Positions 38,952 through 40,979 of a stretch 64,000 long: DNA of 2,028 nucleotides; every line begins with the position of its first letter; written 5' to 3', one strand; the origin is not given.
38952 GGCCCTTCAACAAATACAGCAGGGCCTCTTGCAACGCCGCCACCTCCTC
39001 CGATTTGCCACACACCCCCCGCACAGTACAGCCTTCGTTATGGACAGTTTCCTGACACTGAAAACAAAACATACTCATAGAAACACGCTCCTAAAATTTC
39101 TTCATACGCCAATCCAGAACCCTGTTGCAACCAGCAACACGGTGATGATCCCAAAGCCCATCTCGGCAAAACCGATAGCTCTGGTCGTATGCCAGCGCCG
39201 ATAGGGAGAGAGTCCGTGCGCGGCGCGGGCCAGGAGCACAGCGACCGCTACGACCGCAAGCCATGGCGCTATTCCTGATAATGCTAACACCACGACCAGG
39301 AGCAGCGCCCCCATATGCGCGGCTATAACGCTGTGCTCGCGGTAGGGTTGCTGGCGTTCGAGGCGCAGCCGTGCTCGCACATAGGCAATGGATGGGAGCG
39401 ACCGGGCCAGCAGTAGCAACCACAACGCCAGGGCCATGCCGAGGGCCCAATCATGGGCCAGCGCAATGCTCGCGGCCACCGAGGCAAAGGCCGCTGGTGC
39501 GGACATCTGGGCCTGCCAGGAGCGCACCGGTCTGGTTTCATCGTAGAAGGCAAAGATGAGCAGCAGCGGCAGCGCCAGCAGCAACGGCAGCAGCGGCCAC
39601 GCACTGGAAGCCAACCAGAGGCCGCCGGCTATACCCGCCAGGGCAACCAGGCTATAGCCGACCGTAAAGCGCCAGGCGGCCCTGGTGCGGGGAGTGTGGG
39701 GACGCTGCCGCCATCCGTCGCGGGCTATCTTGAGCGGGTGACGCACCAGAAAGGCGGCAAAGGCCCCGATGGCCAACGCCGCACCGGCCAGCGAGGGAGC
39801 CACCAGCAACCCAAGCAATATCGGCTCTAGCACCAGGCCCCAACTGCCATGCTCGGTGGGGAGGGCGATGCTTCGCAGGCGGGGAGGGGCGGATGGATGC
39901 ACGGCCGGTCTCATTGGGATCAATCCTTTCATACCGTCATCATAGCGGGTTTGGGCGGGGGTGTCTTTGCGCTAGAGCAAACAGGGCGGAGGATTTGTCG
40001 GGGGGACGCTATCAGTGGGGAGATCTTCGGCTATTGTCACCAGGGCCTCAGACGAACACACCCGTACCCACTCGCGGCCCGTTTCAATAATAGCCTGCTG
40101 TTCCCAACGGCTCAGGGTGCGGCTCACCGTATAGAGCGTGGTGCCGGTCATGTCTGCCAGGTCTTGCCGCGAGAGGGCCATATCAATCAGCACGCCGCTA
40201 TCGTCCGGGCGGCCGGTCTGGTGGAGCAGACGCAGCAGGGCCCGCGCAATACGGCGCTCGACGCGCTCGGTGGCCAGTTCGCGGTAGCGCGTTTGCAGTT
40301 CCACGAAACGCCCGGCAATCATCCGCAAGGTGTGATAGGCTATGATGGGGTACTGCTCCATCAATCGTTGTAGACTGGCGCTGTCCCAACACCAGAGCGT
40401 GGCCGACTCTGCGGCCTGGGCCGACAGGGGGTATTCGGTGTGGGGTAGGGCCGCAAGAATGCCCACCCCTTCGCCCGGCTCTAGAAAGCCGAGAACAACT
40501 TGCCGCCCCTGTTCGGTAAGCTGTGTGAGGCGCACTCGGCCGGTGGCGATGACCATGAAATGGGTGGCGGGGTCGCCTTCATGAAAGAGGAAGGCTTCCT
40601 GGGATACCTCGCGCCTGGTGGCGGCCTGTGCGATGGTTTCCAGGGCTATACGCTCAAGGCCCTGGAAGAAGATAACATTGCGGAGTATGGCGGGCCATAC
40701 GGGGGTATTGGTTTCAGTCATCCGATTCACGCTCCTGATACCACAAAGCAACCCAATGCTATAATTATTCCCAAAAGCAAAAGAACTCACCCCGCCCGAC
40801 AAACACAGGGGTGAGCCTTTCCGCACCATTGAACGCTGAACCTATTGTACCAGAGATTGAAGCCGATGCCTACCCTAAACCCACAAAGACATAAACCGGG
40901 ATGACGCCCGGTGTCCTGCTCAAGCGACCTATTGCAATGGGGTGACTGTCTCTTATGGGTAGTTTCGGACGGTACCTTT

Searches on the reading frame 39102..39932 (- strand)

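Call 8: search_protein_families(library=pfam, proteins=[window:39102-39932:-], max_evalue=0.001)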
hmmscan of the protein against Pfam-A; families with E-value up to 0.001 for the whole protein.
window:39102-39932:- (276 aa): 1 family
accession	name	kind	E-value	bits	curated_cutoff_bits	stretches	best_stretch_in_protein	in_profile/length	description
PF14256.11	YwiC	-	8.7e-21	74.9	25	1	24-155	1-124/126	YwiC-like protein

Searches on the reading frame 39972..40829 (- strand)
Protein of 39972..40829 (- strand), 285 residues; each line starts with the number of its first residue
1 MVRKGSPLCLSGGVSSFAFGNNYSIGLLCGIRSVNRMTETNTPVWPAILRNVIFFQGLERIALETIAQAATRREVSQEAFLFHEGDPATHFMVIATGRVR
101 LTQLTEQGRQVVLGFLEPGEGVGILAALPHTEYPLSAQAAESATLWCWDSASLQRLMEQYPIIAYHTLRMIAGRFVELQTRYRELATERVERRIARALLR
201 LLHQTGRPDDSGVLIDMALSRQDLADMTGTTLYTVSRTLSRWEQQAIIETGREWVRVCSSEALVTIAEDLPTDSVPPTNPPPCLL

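Call 8: search_protein_families(library=pfam, proteins=[window:39972-40829:-], max_evalue=0.001)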
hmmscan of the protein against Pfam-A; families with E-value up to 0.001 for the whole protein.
window:39972-40829:- (285 aa): 3 families
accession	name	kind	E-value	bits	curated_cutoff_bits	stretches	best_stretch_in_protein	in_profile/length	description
PF00027.35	cNMP_binding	-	1.5e-19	70.2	27.5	1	73-160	2-89/89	Cyclic nucleotide-binding domain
PF13545.12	HTH_Crp_2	-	5.8e-17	61.8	27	1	193-264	2-68/70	Crp-like helix-turn-helix domain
PF00325.26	Crp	-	6.6e-07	29.4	21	1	218-247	2-31/32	Bacterial regulatory proteins, crp family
